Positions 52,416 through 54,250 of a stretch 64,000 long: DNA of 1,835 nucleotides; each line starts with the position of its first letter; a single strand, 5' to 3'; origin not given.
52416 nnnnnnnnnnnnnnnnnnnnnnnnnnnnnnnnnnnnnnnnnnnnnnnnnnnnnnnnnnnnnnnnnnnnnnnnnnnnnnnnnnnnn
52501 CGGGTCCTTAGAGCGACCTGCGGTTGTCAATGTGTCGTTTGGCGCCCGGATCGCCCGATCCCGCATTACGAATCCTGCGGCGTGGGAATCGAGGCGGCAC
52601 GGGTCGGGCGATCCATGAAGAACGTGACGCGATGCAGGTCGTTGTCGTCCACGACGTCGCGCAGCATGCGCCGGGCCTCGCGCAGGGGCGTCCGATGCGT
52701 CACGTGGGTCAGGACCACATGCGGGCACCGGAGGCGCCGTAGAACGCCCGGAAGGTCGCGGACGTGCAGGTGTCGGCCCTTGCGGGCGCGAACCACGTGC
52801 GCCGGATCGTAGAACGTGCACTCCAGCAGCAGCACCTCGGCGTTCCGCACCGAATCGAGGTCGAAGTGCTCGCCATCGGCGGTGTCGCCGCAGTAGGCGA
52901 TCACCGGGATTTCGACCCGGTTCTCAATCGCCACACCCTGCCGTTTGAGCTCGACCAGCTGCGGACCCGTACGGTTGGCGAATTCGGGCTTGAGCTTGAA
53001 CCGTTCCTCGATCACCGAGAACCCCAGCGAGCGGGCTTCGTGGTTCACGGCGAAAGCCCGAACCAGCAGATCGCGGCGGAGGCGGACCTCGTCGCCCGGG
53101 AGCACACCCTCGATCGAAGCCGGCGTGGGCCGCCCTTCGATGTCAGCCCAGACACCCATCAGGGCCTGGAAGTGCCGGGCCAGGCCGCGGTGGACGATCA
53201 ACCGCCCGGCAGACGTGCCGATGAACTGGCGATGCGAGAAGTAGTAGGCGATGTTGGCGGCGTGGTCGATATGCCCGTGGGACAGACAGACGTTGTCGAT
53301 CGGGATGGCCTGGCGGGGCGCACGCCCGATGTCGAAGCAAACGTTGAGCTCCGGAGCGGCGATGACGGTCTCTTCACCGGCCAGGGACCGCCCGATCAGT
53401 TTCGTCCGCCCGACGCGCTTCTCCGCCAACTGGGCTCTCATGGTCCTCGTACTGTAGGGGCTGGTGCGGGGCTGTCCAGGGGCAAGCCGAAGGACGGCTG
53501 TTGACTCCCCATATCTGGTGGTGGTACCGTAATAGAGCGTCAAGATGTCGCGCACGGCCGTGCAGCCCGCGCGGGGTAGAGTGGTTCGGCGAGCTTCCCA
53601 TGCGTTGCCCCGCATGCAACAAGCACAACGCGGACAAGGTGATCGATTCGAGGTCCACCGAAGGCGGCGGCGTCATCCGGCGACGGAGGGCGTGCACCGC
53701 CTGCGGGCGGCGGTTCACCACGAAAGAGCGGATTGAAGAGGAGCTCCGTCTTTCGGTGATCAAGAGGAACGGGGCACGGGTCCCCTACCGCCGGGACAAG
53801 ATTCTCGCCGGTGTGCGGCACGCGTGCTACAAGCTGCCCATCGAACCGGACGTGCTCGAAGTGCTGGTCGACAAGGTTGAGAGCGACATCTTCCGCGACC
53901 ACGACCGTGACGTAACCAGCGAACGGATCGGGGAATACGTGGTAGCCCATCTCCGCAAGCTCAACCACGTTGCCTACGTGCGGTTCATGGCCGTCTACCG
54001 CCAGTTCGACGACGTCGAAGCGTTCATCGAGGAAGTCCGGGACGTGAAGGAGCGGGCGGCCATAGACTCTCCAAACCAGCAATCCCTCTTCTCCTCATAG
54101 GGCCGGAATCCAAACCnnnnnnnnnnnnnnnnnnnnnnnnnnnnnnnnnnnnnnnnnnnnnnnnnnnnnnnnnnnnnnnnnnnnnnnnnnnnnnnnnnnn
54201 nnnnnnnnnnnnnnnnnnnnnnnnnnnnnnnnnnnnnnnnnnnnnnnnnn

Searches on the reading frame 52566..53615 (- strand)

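Call 20: search_protein_families(library=pfam, proteins=[window:52566-53615:-], max_evalue=0.001)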
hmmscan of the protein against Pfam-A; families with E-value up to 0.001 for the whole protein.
window:52566-53615:- (349 aa): 2 families
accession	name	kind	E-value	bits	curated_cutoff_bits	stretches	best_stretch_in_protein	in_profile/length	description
PF12706.13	Lactamase_B_2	-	7.6e-12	45.7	27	1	101-304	26-199/200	Beta-lactamase superfamily domain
PF00753.33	Lactamase_B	-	9.9e-05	22.8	22.7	1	99-130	37-68/196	Metallo-beta-lactamase superfamily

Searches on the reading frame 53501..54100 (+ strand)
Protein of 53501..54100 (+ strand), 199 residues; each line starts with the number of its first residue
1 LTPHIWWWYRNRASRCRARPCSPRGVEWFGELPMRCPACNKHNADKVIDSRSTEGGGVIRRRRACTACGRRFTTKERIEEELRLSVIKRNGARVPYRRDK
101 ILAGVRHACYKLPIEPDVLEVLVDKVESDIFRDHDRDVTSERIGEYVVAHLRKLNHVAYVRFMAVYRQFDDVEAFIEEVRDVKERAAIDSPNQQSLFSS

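Call 20: search_protein_families(library=pfam, proteins=[window:53501-54100:+], max_evalue=0.001)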
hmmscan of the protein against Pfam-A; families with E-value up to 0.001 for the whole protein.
window:53501-54100:+ (199 aa): 2 families
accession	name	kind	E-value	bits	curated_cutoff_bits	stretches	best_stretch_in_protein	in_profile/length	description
PF03477.21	ATP-cone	-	5.1e-21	75.4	25.8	1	85-171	2-87/88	ATP cone domain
PF22811.2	Zn_ribbon_NrdR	-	2.9e-17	62.8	27.2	1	34-76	1-42/42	Transcriptional repressor NrdR-like, N-terminal domain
